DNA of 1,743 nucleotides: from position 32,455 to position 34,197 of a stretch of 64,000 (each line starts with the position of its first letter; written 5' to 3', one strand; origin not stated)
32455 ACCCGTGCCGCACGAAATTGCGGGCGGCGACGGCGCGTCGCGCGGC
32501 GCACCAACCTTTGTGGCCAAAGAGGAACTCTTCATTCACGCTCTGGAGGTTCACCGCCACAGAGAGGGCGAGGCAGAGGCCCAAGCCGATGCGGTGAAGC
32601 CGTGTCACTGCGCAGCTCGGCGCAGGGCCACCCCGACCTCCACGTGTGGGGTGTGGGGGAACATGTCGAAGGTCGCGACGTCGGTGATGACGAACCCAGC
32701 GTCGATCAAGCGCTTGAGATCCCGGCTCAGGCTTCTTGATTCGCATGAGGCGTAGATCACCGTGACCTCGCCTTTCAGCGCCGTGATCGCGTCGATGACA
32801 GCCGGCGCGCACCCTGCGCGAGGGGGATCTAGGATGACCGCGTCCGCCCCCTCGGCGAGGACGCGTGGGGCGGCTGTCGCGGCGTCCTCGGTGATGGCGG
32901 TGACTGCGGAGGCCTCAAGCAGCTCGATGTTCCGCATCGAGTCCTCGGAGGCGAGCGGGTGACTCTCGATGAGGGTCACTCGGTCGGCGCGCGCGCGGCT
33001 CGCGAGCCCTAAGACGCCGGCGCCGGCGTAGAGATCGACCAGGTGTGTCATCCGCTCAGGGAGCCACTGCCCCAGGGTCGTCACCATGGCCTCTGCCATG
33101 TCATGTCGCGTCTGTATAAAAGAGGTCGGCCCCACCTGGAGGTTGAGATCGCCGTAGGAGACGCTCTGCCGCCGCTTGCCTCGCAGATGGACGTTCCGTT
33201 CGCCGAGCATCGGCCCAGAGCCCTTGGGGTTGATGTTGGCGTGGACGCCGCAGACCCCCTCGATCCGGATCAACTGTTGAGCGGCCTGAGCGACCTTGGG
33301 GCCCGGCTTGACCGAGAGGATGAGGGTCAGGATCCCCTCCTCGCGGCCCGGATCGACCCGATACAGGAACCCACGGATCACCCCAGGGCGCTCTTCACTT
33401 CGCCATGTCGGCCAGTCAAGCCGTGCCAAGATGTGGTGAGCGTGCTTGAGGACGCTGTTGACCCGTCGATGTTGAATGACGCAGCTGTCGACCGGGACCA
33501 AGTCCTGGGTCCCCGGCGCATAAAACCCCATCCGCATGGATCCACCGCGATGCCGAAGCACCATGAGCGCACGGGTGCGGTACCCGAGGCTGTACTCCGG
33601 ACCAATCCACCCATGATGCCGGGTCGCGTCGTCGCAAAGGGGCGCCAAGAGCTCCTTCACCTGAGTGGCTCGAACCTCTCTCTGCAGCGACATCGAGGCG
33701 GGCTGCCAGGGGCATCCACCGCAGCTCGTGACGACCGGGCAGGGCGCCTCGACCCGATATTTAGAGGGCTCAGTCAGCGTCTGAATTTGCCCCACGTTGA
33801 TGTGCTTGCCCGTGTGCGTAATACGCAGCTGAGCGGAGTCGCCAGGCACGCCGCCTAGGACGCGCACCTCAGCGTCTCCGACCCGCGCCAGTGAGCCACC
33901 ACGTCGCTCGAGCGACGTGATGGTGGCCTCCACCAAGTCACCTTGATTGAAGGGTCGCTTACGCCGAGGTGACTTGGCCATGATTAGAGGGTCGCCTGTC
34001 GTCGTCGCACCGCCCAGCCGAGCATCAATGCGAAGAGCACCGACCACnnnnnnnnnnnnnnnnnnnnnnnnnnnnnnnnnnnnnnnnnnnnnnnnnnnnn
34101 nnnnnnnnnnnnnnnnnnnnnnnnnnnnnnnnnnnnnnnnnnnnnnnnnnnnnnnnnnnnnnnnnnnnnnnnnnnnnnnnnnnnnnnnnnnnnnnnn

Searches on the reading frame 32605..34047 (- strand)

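Call 56: search_protein_families(library=ncbifam, proteins=[window:32605-34047:-], max_evalue=0.000001)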
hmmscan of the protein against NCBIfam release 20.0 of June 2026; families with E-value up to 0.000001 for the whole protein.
window:32605-34047:- (480 aa): 8 families
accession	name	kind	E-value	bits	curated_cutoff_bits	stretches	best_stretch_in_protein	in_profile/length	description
TIGR00479.1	rumA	equivalog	3.2e-74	250.3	183.55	1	46-470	1-432/432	23S rRNA (uracil(1939)-C(5))-methyltransferase RlmD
NF009639.0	PRK13168.1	equivalog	5.4e-53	180.4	458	2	294-471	261-439/446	23S rRNA (uracil(1939)-C(5))-methyltransferase RlmD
NF002910.0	PRK03522.2-3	equivalog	3e-41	141.7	558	1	107-477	9-382/383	23S rRNA (uracil(747)-C(5))-methyltransferase RlmC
NF002909.0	PRK03522.2-1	equivalog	1.1e-32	113.7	553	1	108-477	10-373/374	23S rRNA (uracil(747)-C(5))-methyltransferase RlmC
TIGR02085.1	meth_trns_rumB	equivalog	4.9e-29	101.5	429.5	1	108-476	9-373/374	23S rRNA (uracil(747)-C(5))-methyltransferase RlmC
TIGR02143.1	trmA_only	equivalog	1.6e-16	60.2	334.65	1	402-477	280-351/352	tRNA (uridine(54)-C5)-methyltransferase TrmA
NF002913.0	PRK03522.2-6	equivalog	4.3e-11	42.7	537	1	383-478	249-341/342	23S rRNA (uracil(747)-C(5))-methyltransferase RlmC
TIGR00095.1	TIGR00095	equivalog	5.3e-07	29.5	117.5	1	334-409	54-133/194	16S rRNA (guanine(966)-N(2))-methyltransferase RsmD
